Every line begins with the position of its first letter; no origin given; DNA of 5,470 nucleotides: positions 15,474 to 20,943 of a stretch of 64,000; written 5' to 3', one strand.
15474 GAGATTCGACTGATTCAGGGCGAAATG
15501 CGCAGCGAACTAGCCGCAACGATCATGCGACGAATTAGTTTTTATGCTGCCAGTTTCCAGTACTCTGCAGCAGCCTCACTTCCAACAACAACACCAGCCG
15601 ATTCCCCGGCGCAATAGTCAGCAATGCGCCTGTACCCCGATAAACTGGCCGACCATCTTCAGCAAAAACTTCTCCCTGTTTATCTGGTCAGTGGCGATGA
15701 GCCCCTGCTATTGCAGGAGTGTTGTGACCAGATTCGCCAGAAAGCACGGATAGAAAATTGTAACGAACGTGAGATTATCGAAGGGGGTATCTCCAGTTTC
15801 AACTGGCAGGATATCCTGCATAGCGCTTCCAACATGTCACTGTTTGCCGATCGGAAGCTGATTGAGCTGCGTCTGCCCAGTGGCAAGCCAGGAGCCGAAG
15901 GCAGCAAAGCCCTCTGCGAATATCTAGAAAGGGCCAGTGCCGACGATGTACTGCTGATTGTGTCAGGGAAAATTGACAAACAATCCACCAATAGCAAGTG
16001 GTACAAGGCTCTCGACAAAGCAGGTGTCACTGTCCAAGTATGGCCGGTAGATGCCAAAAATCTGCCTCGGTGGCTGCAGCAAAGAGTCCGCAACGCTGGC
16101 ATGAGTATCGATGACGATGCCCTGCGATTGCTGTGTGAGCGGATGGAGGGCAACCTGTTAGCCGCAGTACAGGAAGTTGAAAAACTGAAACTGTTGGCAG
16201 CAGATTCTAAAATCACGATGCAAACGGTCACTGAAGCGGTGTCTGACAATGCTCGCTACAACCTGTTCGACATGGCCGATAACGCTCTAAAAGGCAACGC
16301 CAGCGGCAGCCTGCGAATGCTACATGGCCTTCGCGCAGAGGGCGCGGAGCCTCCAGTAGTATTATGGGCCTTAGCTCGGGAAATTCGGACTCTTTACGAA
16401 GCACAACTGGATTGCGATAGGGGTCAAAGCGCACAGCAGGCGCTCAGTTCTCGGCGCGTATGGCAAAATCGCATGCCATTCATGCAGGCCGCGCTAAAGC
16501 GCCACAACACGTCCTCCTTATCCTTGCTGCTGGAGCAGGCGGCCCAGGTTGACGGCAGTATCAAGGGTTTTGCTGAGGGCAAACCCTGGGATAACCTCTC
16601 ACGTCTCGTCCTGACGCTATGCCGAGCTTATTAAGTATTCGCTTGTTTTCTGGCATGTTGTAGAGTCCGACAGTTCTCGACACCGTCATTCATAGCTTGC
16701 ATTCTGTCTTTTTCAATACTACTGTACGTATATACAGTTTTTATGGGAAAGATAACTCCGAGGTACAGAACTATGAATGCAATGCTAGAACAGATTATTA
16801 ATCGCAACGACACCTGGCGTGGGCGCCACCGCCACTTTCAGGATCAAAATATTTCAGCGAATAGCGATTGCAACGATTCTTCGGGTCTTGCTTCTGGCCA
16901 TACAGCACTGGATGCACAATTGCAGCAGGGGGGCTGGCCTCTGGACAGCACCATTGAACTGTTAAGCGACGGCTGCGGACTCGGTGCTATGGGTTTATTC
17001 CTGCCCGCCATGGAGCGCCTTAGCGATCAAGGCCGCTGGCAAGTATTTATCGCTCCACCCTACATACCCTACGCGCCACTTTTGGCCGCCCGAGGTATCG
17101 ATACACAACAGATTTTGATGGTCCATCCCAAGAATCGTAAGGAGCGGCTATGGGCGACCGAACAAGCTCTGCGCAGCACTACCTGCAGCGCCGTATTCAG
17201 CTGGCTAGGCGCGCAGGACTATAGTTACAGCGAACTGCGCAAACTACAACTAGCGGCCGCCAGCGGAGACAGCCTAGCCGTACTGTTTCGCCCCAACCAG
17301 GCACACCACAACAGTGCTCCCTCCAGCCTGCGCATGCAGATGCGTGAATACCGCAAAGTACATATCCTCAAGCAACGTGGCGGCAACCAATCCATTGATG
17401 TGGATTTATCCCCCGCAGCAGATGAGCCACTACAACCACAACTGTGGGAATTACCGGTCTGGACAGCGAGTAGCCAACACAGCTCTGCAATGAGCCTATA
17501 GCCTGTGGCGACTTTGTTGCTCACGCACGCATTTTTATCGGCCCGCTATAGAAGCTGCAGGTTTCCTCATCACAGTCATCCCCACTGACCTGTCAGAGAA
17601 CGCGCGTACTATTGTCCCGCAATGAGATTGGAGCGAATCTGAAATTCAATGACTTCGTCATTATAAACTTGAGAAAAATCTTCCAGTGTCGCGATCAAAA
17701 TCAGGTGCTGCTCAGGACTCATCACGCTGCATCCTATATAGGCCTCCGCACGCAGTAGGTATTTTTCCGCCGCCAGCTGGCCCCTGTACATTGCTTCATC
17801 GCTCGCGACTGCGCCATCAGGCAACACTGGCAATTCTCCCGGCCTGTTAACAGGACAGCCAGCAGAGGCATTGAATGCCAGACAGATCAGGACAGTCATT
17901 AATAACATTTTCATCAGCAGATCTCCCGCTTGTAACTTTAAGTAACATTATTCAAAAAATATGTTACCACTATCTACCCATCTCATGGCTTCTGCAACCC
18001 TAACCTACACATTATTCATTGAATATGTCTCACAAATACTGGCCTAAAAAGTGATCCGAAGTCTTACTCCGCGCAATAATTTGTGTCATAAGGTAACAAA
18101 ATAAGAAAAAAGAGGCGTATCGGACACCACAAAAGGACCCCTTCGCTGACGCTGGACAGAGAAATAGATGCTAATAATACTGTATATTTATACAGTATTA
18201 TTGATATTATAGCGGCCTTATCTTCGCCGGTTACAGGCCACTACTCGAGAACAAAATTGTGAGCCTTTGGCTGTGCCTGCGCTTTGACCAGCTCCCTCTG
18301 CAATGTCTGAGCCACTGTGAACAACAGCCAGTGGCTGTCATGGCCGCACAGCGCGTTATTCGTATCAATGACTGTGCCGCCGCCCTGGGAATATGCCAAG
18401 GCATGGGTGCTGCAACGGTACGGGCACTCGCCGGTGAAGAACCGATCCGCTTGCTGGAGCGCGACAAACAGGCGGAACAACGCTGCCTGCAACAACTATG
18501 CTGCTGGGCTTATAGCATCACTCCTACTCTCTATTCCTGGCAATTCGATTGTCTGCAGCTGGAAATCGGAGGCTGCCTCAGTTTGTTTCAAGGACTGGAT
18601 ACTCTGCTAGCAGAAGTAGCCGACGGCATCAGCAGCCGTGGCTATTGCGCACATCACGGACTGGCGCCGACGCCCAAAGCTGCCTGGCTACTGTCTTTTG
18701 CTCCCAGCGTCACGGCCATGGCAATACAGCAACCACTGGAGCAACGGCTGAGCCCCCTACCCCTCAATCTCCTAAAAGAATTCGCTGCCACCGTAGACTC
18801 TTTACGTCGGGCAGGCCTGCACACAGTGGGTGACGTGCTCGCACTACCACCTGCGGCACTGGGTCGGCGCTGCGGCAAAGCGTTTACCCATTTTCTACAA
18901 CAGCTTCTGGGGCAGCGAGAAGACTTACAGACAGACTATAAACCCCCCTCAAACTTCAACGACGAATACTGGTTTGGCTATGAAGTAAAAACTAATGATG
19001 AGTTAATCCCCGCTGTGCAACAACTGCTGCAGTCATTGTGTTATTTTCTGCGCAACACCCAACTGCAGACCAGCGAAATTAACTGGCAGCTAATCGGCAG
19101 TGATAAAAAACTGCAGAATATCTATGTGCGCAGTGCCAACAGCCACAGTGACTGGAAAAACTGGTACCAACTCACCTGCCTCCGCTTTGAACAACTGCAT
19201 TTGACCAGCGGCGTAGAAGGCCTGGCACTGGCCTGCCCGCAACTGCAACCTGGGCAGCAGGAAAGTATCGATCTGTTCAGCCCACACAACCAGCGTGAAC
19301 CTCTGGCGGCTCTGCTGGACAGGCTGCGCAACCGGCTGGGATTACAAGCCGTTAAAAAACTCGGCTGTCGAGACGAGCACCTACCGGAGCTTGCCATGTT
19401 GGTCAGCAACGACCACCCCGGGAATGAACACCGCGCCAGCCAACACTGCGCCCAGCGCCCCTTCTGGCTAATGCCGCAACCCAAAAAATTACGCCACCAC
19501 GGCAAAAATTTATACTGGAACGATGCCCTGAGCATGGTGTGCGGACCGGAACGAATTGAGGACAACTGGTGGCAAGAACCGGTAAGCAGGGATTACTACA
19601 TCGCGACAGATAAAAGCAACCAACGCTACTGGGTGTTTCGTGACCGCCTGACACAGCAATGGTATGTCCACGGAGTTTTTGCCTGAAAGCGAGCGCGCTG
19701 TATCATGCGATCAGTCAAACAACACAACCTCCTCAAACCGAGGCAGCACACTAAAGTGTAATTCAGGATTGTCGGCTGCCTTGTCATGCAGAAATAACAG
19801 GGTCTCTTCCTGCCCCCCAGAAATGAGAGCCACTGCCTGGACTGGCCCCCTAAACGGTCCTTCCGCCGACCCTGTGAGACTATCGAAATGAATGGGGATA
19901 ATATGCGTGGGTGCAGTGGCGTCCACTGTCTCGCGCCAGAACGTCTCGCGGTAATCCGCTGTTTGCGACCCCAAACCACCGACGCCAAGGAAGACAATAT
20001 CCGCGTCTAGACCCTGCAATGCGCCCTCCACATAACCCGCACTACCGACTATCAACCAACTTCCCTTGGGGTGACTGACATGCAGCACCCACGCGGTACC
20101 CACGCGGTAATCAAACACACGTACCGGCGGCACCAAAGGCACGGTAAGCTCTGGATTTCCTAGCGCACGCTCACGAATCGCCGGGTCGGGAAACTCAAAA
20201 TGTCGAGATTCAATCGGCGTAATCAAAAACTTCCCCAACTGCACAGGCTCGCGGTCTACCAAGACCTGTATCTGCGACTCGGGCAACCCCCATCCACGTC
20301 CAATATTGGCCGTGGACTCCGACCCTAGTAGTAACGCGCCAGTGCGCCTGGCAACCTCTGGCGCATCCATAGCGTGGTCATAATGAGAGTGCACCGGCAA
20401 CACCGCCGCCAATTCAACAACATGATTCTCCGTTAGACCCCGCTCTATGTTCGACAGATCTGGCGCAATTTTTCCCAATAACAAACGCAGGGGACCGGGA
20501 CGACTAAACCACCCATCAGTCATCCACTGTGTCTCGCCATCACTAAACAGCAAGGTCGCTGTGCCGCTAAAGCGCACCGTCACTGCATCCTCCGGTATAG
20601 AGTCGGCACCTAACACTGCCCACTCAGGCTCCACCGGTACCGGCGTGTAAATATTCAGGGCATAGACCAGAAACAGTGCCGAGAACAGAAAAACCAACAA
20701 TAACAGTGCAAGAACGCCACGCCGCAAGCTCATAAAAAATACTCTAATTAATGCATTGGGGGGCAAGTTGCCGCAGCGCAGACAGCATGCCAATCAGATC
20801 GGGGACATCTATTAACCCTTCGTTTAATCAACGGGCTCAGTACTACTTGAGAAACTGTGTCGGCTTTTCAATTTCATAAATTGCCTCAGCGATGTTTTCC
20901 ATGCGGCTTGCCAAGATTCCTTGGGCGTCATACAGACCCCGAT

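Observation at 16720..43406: Mutasome cassette split into three units, each with its own LexA box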

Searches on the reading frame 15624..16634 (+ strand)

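Call 8: search_protein_families(library=ncbifam, proteins=[window:15624-16634:+])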
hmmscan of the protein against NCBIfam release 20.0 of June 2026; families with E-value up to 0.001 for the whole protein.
window:15624-16634:+ (336 aa): 15 families
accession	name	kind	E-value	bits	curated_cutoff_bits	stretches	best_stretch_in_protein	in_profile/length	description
TIGR01128.2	holA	equivalog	2.7e-88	296.3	80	1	19-332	1-316/316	DNA polymerase III subunit delta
NF006302.0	PRK08487.1-5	equivalog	1.2e-13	51.4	296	1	4-257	2-243/323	DNA polymerase III subunit delta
NF005918.0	PRK07914.1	equivalog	3.9e-10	39.7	420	1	15-317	4-300/321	hypothetical protein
NF005134.0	PRK06585.1-1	equivalog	9e-09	34.8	478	1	53-276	55-268/326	DNA polymerase III subunit delta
NF004165.0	PRK05629.1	equivalog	1.5e-08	34.1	301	1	14-315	4-298/319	DNA polymerase III subunit delta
NF003233.0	PRK04195.2-3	equivalog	3.7e-08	32.6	471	1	67-263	86-274/504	replication factor C large subunit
TIGR02397.1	dnaX_nterm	equivalog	1.5e-07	31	250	1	142-276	176-307/355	DNA polymerase III subunit gamma/tau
NF009067.0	PRK12402.1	equivalog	9.7e-07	28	317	1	124-236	166-277/340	replication factor C small subunit 2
NF003230.0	PRK04195.1-6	equivalog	3.7e-05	22.6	441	1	66-223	87-237/494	replication factor C large subunit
NF003229.0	PRK04195.1-5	equivalog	5e-05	22.2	280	1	127-228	150-250/413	replication factor C large subunit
NF006298.0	PRK08487.1-1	equivalog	0.00012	21.7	530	1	60-201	54-190/321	DNA polymerase III subunit delta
NF006585.0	PRK09111.1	equivalog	0.00012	20.9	604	1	142-265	207-329/616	DNA polymerase III subunit gamma/tau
NF004046.1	PRK05563.1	equivalog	0.00018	20.6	400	1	149-263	184-297/567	DNA polymerase III subunit gamma/tau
NF011510.0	PRK14948.1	equivalog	0.00065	18.6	593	1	147-261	187-299/640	DNA polymerase III subunit gamma/tau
NF003228.0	PRK04195.1-4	equivalog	0.00089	18.2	456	1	129-227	146-241/502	replication factor C large subunit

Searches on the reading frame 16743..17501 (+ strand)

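Call 6: search_protein_families(library=pfam, proteins=[window:16743-17501:+])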
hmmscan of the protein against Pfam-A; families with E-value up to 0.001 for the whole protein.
window:16743-17501:+ (252 aa): 1 family
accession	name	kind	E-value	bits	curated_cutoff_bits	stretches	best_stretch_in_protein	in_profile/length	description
PF03846.20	SulA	-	1.1e-06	29.2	23.1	1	85-155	20-90/91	Cell division inhibitor SulA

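Call 8: search_protein_families(library=ncbifam, proteins=[window:16743-17501:+])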
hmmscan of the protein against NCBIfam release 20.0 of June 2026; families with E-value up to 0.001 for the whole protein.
window:16743-17501:+ (252 aa): 4 families
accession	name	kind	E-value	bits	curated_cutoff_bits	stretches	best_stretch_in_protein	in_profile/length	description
NF033429.2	ImuA_translesion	equivalog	1.6e-61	207.4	150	1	42-213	9-181/181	translesion DNA synthesis-associated protein ImuA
TIGR00623.2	SOS_SulA_coli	exception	4.1e-14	52.7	150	1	85-195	48-159/168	SOS-induced cell division inhibitor SulA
NF007892.0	PRK10595.1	equivalog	5.8e-13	49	162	1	85-198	50-161/169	cell division inhibitor SulA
NF041583.1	SOS_SulA_aeru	exception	1.4e-08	34.8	150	1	84-177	56-149/157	SOS-induced cell division inhibitor SulA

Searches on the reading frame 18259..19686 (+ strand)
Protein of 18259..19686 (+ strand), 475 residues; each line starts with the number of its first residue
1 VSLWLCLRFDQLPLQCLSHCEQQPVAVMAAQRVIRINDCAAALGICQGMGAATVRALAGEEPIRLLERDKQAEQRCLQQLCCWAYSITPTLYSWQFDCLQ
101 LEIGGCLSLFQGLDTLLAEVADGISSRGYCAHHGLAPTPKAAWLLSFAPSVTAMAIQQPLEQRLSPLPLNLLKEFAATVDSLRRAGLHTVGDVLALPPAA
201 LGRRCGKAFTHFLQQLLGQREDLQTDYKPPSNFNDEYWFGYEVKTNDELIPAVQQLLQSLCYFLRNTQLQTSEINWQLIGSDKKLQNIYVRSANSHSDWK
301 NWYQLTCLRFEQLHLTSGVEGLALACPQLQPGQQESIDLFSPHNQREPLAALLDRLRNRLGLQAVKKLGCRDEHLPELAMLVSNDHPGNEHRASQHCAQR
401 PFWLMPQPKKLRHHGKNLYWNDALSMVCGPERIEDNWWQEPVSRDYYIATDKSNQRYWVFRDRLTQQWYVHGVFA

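Call 6: search_protein_families(library=pfam, proteins=[window:18259-19686:+])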
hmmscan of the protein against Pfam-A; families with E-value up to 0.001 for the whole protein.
window:18259-19686:+ (475 aa): 1 family
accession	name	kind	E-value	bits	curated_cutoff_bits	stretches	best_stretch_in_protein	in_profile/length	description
PF00817.25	IMS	-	1.7e-07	31.7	23.2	1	21-146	19-147/148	impB/mucB/samB family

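Call 8: search_protein_families(library=ncbifam, proteins=[window:18259-19686:+])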
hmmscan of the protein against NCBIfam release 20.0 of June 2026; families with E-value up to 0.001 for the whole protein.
window:18259-19686:+ (475 aa): 3 families
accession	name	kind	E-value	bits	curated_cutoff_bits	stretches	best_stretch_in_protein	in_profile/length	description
NF003015.0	PRK03858.1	subfamily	0.00014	21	367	1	164-367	173-382/399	DNA polymerase IV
NF002848.0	PRK03103.1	subfamily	0.00053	18.6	381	0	159-366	174-387/410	DNA polymerase IV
NF002751.0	PRK02794.1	equivalog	0.00097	18.1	371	0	176-367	221-414/425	DNA polymerase IV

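Call 27: find_related_loci(query=window:18259-19686:+, collection=genome_contigs, flank=3000)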
Query window:18259-19686:+ (475 aa) in genome_contigs; peptide patterns used: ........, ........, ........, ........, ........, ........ (x = any residue, [..] = any of these).
110 stretches matched a pattern; 44 encode a relative of the query (tblastn E <= 1e-3); 44 distinct loci.
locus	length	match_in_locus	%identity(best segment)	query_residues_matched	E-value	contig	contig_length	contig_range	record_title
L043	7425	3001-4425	92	1-475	0e+0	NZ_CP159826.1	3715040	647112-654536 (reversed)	Halioglobus sp. Uisw_031 chromosome, complete genome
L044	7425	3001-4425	88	1-475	0e+0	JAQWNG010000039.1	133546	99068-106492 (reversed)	MAG: Halioglobus sp. isolate cluster2_bin.173 k141_3073403, whole genome shotgun sequence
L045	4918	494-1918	83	1-475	0e+0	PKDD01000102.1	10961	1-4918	MAG: Haliea sp. isolate Gammapro6 c_000000003166, whole genome shotgun sequence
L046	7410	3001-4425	80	1-475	0e+0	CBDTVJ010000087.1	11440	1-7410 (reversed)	MAG TPA_asm: uncultured Halieaceae bacterium isolate SRR7614707_concoct_60 genome assembly, contig: ERZ23877653.2660, wh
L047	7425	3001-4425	79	1-475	0e+0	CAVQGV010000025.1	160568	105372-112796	MAG: uncultured Gammaproteobacteria bacterium isolate MFD09848.bin.2.30 genome assembly, contig: contig_5630, whole geno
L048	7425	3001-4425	79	1-475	0e+0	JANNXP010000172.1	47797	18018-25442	MAG: Haliea sp. isolate VAR_34_metabat_169 VAR_34_k141_1310837, whole genome shotgun sequence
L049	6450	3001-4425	78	1-475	0e+0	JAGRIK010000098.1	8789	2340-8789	MAG: Halioglobus sp. isolate HKST-UBA220 k127_1160731, whole genome shotgun sequence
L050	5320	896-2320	77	1-475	0e+0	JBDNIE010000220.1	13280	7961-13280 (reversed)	MAG: Halioglobus sp. isolate concoct.55.ELB k141_511885, whole genome shotgun sequence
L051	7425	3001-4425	75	1-475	0e+0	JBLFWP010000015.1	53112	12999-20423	MAG: Halioglobus sp. isolate 3300053785_137 Ga0535658_0000777, whole genome shotgun sequence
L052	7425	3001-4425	76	1-475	0e+0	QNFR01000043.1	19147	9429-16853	MAG: Gammaproteobacteria bacterium isolate B37_G6 B37_Guay6_scaffold_01244, whole genome shotgun sequence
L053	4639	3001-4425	75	1-475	0e+0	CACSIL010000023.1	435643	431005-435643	Halioglobus japonicus isolate BC5_1 genome assembly, contig: BC5_1_contig_3, whole genome shotgun sequence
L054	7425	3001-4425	75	1-475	0e+0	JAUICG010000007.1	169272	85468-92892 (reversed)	MAG: Gammaproteobacteria bacterium isolate 7_bin.18 NODE_184_length_169272_cov_1.786804, whole genome shotgun sequence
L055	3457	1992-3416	71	1-475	0e+0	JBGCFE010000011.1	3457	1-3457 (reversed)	MAG: Halioglobus sp. isolate SGMAG-29 contig11, whole genome shotgun sequence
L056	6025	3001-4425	71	1-475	0e+0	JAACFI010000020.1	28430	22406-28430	MAG: Haliea sp. isolate bin.47 scaffold_560, whole genome shotgun sequence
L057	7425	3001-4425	71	1-475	0e+0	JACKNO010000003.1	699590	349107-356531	MAG: Pseudomonadales bacterium isolate HK-STAS-PROT-146 HK-STAS-PROT-146_3, whole genome shotgun sequence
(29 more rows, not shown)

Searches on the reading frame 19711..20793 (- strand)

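Call 6: search_protein_families(library=pfam, proteins=[window:19711-20793:-])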
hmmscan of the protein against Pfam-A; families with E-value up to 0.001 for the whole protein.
window:19711-20793:- (360 aa): 1 family
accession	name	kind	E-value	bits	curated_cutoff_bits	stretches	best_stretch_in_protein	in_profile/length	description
PF12706.13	Lactamase_B_2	-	4.6e-05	23.5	27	1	123-202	26-116/200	Beta-lactamase superfamily domain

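Call 8: search_protein_families(library=ncbifam, proteins=[window:19711-20793:-])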
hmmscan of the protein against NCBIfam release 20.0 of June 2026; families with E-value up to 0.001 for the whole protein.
window:19711-20793:- (360 aa): 1 family
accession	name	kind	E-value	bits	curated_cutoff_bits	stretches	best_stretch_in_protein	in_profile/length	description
NF001911.0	PRK00685.1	equivalog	0.0009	18.8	144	0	122-162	35-75/228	metal-dependent hydrolase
